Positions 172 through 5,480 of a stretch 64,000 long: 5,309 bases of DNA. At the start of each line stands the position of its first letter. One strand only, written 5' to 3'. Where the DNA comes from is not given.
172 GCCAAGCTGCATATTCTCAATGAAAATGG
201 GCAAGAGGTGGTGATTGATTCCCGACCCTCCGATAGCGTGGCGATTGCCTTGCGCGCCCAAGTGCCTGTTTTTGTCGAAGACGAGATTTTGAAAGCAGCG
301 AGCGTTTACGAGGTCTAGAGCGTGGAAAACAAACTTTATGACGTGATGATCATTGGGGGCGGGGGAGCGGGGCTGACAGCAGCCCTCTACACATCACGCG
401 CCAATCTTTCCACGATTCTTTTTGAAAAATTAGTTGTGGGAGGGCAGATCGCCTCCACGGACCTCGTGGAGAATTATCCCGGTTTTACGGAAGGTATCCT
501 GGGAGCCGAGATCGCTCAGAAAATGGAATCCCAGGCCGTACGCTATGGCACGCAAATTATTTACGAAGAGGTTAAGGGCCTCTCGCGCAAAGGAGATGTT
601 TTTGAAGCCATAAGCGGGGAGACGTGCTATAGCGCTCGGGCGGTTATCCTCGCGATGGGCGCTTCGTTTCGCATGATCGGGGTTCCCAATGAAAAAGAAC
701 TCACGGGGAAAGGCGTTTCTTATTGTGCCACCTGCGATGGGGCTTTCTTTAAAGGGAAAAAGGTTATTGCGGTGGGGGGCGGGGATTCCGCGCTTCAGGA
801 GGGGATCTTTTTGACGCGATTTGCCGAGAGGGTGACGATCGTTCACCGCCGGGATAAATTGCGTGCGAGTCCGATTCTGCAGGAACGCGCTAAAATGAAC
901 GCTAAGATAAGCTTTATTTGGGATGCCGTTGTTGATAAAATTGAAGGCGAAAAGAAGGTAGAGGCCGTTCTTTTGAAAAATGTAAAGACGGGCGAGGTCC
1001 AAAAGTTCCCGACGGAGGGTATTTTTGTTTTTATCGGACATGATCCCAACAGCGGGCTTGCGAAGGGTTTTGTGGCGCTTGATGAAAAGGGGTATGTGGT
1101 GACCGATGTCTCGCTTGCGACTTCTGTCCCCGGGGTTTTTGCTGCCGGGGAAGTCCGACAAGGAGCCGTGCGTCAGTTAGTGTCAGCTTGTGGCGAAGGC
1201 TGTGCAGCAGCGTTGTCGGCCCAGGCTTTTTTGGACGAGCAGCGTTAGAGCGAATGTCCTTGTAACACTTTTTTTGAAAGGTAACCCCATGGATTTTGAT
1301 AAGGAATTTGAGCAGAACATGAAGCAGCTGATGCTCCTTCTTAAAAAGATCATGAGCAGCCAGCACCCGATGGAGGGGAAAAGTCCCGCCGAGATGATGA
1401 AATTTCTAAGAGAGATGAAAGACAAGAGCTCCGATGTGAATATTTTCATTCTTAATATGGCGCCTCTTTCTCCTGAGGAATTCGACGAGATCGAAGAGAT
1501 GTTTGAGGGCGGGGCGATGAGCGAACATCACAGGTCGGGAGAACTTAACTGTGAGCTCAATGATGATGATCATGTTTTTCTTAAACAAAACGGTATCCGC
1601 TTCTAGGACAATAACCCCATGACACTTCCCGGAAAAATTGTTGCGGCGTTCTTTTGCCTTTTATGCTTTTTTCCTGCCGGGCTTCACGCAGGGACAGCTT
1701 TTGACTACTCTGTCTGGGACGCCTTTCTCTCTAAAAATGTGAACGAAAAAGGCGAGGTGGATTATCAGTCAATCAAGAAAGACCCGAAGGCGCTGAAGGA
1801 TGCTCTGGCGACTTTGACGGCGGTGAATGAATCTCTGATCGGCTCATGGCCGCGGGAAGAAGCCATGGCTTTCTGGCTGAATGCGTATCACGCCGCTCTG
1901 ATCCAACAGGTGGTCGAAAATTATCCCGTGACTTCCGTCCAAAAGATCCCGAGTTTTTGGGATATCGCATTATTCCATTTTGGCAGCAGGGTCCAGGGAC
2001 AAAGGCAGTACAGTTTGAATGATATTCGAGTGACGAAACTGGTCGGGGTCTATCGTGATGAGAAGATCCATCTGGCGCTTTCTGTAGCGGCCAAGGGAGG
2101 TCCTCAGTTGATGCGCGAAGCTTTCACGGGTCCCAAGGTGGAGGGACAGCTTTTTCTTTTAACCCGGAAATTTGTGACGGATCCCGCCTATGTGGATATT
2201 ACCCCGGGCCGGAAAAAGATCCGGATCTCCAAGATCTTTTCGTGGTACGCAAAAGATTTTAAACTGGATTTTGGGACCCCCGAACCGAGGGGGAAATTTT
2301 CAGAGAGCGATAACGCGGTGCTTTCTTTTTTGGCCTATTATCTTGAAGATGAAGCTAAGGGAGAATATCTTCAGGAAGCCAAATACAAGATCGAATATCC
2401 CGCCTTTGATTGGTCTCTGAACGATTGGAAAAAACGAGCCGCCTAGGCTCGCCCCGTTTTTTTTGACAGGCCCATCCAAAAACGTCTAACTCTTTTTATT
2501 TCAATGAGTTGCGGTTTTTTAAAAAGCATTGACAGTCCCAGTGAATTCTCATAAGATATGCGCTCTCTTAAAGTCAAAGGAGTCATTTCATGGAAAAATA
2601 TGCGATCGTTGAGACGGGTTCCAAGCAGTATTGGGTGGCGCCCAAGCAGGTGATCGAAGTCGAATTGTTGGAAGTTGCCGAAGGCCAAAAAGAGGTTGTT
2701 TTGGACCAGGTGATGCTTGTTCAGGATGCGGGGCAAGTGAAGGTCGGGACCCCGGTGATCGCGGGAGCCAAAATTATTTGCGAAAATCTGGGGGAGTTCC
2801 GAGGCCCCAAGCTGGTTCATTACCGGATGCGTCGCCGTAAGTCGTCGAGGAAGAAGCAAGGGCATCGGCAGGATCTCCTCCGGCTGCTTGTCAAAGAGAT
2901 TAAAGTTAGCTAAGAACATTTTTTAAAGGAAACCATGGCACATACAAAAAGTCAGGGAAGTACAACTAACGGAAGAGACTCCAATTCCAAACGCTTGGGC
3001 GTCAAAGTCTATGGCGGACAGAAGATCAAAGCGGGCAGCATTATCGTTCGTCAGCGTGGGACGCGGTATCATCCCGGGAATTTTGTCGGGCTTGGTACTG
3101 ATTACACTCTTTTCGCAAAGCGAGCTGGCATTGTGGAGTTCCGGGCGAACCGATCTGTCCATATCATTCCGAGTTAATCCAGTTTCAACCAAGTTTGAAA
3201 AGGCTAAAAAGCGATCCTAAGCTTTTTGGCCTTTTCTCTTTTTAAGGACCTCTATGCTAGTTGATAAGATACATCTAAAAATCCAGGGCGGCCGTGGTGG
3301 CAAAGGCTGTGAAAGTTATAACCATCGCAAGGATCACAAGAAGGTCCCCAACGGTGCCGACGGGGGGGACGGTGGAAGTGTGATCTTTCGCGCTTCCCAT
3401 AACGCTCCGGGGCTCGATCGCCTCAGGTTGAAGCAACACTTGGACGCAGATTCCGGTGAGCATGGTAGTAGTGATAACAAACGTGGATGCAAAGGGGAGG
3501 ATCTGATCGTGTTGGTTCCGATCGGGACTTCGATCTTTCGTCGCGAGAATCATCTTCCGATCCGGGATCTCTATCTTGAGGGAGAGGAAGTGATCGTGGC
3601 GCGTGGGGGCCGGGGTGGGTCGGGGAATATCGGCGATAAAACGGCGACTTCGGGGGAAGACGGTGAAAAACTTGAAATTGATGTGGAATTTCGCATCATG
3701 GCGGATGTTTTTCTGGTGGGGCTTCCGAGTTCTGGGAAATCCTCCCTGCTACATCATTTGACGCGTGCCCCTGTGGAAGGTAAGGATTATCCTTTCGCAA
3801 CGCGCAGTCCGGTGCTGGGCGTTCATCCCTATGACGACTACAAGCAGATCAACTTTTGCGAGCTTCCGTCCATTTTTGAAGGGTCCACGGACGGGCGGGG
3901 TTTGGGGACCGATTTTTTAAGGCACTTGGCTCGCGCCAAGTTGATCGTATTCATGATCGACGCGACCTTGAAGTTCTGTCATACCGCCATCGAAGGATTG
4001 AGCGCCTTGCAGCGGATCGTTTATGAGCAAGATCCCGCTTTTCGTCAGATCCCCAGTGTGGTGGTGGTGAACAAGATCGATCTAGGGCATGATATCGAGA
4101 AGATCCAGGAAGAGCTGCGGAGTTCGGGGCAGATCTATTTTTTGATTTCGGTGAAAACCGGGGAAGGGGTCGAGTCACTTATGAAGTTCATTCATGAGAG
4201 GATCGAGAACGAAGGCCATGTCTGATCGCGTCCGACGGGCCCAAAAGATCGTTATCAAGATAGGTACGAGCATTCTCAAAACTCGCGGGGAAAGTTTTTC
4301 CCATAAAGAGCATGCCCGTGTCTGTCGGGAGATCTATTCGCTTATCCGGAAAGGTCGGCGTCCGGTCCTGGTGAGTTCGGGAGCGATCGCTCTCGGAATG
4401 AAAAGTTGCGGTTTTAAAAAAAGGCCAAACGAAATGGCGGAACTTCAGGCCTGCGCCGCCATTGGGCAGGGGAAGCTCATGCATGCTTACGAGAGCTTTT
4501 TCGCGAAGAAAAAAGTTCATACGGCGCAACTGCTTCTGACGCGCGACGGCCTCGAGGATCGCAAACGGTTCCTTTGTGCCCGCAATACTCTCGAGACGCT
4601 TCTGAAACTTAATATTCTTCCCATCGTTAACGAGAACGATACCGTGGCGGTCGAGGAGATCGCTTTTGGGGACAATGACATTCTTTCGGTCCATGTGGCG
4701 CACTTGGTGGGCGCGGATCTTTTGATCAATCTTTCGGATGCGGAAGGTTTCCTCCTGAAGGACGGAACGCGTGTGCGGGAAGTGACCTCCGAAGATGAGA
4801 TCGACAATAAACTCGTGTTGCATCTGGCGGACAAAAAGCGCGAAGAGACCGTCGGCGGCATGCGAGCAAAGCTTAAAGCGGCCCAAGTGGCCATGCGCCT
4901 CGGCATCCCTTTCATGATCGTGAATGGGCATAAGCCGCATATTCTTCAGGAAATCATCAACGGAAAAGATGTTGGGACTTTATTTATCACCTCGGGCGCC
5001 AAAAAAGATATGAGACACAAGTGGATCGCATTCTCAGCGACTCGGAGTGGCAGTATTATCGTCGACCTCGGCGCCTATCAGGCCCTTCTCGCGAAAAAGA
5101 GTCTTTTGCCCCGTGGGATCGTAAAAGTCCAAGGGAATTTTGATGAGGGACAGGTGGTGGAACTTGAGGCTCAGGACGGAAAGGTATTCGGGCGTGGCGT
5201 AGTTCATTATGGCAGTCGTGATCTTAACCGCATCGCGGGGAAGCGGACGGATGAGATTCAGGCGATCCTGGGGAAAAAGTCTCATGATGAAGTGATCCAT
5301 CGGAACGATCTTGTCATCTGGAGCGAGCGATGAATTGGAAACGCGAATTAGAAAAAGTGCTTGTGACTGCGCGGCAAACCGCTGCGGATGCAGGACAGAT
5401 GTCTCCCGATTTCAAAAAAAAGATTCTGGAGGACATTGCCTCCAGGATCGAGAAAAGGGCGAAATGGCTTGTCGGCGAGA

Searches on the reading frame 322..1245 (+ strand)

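Call 12: search_protein_families(library=pfam, proteins=[window:322-1245:+], max_evalue=0.001)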
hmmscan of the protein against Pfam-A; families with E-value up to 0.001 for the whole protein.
window:322-1245:+ (308 aa): 10 families
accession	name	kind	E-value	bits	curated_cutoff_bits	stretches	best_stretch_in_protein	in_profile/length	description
PF07992.20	Pyr_redox_2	-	2.3e-46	159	26.1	1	6-293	1-291/291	Pyridine nucleotide-disulphide oxidoreductase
PF13738.12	Pyr_redox_3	-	2.4e-18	66.9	30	1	81-276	101-305/305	Pyridine nucleotide-disulphide oxidoreductase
PF00070.33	Pyr_redox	-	2.4e-15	57.2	22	1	147-219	1-80/82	Pyridine nucleotide-disulphide oxidoreductase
PF01266.30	DAO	-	4.3e-09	36.8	27.9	2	7-40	1-35/353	FAD dependent oxidoreductase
PF00890.30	FAD_binding_2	-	9.3e-08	32.1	20.4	1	7-44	1-39/414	FAD binding domain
PF12831.13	FAD_oxidored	-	7.7e-06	25.9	27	1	7-46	1-41/416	FAD dependent oxidoreductase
PF01134.28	GIDA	-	2.1e-05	24.2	22.1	1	7-65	1-57/391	Glucose inhibited division protein A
PF01946.23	Thi4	-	7.3e-05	22.5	26.2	1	6-41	18-55/235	Thi4 family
PF03486.20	HI0933_like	-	8.1e-05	22.6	50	0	7-37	2-32/244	HI0933-like protein Rossmann domain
PF13450.12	NAD_binding_8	-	8.2e-05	23.2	21.9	1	10-53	1-41/68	NAD(P)-binding Rossmann-like domain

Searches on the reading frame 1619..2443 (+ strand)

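Call 12: search_protein_families(library=pfam, proteins=[window:1619-2443:+], max_evalue=0.001)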
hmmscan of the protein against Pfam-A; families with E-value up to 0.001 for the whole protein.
window:1619-2443:+ (275 aa): 1 family
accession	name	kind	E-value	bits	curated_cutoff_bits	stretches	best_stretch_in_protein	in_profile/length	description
PF04784.19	DUF547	-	3e-13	50.3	27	1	76-186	3-125/125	Protein of unknown function, DUF547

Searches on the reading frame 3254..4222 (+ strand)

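Call 12: search_protein_families(library=pfam, proteins=[window:3254-4222:+], max_evalue=0.001)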
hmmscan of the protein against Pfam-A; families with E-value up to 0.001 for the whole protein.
window:3254-4222:+ (323 aa): 4 families
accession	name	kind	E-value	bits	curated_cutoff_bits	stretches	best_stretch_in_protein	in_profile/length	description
PF01018.28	GTP1_OBG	-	1e-34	119.8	27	1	3-135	1-142/155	GTP1/OBG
PF01926.29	MMR_HSR1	-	5.1e-17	62.5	21.9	1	152-274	2-113/113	50S ribosome-binding GTPase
PF03193.22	RsgA_GTPase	-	6.4e-05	23.3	30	0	264-317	52-108/174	RsgA GTPase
PF02421.24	FeoB_N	-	0.00038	20.4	27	1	152-238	3-89/156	Ferrous iron transport protein B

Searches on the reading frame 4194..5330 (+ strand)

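Call 12: search_protein_families(library=pfam, proteins=[window:4194-5330:+], max_evalue=0.001)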
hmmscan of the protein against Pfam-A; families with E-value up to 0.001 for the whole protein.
window:4194-5330:+ (379 aa): 2 families
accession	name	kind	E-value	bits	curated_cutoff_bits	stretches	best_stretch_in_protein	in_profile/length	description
PF00696.33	AA_kinase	-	6.7e-36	124.6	24.9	1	18-244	2-234/234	Amino acid kinase family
PF01472.26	PUA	-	1.1e-18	67.3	24.8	1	286-359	1-74/74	PUA domain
